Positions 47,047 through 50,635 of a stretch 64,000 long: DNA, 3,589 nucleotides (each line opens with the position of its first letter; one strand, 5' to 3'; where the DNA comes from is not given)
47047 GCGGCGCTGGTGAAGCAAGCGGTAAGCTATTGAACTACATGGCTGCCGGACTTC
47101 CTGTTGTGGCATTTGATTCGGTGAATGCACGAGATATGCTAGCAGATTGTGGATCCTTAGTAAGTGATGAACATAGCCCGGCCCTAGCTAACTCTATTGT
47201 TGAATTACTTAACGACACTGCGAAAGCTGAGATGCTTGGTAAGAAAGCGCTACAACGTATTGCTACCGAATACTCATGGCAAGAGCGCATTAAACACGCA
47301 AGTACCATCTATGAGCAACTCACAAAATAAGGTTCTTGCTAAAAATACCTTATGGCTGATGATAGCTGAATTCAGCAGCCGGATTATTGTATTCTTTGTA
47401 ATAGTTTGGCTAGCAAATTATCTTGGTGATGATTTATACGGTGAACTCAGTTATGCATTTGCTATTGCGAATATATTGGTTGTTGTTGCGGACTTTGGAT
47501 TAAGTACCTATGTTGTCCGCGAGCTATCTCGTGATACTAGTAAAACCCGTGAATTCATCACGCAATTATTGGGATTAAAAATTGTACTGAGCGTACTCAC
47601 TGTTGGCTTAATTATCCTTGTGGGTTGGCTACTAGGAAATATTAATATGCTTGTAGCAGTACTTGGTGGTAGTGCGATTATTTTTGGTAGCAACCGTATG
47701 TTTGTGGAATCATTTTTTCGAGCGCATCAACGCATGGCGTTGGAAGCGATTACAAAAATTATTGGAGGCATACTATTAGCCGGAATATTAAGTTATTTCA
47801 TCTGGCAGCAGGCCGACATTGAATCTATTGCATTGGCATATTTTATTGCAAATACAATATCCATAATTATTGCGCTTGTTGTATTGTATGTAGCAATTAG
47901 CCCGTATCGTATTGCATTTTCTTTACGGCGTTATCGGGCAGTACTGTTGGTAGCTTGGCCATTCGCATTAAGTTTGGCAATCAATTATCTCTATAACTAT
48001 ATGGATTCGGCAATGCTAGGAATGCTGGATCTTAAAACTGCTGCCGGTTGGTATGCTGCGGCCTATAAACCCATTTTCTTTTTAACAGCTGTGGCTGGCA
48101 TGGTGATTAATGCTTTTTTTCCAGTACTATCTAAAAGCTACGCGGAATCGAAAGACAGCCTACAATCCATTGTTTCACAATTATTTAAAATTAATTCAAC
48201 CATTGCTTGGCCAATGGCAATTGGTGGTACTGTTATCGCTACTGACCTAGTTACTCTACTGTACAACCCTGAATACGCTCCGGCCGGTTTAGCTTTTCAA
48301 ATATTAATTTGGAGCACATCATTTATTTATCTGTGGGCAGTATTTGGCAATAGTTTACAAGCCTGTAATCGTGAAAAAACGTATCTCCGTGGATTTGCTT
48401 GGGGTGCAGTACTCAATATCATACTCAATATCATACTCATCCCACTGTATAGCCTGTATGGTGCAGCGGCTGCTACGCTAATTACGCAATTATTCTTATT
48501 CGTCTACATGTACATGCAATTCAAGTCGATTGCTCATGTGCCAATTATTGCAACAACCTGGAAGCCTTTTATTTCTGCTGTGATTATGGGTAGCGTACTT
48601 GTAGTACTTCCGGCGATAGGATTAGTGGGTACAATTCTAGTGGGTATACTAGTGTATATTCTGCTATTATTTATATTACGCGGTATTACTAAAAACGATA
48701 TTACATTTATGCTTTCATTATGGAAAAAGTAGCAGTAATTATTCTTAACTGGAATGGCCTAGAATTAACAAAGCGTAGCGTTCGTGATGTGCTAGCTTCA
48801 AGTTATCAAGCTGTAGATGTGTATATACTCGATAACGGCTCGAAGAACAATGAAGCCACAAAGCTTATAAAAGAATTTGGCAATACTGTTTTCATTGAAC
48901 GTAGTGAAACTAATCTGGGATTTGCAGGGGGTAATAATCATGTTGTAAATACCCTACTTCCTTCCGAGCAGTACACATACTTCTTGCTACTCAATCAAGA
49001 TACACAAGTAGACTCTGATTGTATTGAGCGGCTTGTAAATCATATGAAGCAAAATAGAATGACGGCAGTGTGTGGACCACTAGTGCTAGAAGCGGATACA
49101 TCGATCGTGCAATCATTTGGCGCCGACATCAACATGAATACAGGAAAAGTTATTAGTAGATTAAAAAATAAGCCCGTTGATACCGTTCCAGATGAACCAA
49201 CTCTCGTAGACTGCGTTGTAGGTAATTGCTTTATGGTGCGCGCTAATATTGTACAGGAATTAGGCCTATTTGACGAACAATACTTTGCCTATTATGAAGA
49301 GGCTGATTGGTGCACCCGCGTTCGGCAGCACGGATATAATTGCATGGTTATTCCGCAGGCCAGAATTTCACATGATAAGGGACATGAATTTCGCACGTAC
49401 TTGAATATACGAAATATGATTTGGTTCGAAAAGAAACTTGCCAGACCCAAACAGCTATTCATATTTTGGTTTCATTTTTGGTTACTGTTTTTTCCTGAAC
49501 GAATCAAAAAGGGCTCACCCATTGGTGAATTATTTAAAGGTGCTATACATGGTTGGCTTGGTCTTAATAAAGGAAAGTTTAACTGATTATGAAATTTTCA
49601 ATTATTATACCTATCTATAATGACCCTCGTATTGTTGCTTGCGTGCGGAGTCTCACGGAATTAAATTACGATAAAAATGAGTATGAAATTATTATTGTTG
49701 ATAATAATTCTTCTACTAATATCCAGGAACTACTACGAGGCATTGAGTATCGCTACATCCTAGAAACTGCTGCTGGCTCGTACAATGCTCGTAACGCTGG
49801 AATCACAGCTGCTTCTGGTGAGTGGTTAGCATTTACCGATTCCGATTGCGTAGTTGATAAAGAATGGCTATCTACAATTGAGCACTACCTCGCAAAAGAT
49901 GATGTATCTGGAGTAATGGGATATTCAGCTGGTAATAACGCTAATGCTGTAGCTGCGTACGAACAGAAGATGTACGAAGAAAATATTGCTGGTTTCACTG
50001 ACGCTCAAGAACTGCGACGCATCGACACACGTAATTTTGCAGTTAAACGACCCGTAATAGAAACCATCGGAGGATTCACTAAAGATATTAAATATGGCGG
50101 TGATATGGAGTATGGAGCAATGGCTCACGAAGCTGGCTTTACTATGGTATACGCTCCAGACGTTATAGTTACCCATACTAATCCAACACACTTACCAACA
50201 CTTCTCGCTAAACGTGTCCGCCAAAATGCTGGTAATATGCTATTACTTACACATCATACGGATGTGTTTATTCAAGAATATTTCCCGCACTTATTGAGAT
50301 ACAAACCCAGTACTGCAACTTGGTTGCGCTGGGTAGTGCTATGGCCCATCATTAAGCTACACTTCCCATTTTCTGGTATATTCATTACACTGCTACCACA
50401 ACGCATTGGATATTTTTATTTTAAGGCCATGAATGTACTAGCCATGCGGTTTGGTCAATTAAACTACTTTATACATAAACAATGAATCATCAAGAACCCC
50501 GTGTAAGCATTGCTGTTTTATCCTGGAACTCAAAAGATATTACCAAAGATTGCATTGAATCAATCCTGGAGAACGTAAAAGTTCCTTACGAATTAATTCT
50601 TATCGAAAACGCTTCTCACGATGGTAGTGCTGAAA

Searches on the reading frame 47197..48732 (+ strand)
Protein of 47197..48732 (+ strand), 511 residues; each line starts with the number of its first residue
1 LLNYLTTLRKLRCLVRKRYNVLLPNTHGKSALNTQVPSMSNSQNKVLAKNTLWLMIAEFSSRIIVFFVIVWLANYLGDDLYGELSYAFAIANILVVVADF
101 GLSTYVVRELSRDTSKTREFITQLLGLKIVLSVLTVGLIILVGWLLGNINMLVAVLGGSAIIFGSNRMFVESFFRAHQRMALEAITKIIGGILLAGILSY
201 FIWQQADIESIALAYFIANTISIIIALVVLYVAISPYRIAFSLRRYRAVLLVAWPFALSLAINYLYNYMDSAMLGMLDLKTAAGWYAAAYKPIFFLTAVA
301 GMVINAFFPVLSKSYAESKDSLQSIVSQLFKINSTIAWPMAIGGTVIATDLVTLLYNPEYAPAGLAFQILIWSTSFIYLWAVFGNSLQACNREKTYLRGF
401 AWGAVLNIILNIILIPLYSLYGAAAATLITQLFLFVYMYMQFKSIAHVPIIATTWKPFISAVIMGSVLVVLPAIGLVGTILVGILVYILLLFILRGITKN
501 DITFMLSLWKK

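Call 12: search_protein_families(library=pfam, proteins=[window:47197-48732:+], max_evalue=0.001)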
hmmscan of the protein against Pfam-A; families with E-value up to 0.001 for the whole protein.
window:47197-48732:+ (511 aa): 2 families
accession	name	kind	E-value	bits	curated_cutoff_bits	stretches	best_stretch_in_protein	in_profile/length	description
PF01943.22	Polysacc_synt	-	3e-35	122.4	28.2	1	47-313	1-272/274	Polysaccharide biosynthesis protein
PF13440.11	Polysacc_synt_3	-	9.4e-16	58.3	23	1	73-362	3-290/293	Polysaccharide biosynthesis protein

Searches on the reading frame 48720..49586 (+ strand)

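Call 12: search_protein_families(library=pfam, proteins=[window:48720-49586:+], max_evalue=0.001)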
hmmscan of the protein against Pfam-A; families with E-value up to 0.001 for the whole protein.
window:48720-49586:+ (288 aa): 5 families
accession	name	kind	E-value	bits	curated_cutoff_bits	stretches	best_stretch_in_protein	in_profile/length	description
PF00535.33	Glycos_transf_2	-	1.6e-14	54.6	23.3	1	6-125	2-119/168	Glycosyl transferase family 2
PF13632.12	Glyco_trans_2_3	-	7.2e-13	49.2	27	1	87-229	1-134/198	Glycosyl transferase family group 2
PF13641.12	Glyco_tranf_2_3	-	2.4e-10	41.2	27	1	4-229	3-222/230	Glycosyltransferase like family 2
PF13506.12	Glyco_transf_21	-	1e-06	28.8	21.7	1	73-214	17-150/174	Glycosyl transferase family 21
PF13712.12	Glyco_tranf_2_5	-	3e-05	24.3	27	1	77-222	46-193/210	Glycosyltransferase like family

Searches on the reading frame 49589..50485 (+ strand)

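Call 12: search_protein_families(library=pfam, proteins=[window:49589-50485:+], max_evalue=0.001)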
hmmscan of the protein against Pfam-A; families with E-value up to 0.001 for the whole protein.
window:49589-50485:+ (298 aa): 5 families
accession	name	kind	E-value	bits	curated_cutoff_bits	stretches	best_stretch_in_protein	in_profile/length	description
PF00535.33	Glycos_transf_2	-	4.8e-24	85.6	23.3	1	4-129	1-131/168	Glycosyl transferase family 2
PF13641.12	Glyco_tranf_2_3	-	2.4e-15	57.6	27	1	3-212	3-223/230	Glycosyltransferase like family 2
PF13506.12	Glyco_transf_21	-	9e-08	32.2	21.7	1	69-199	23-157/174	Glycosyl transferase family 21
PF10111.15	Glyco_tranf_2_2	-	1.7e-05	24.9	27.3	1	4-94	1-99/276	Glycosyltransferase like family 2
PF13632.12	Glyco_trans_2_3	-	8.9e-05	22.8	27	1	80-255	2-164/198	Glycosyl transferase family group 2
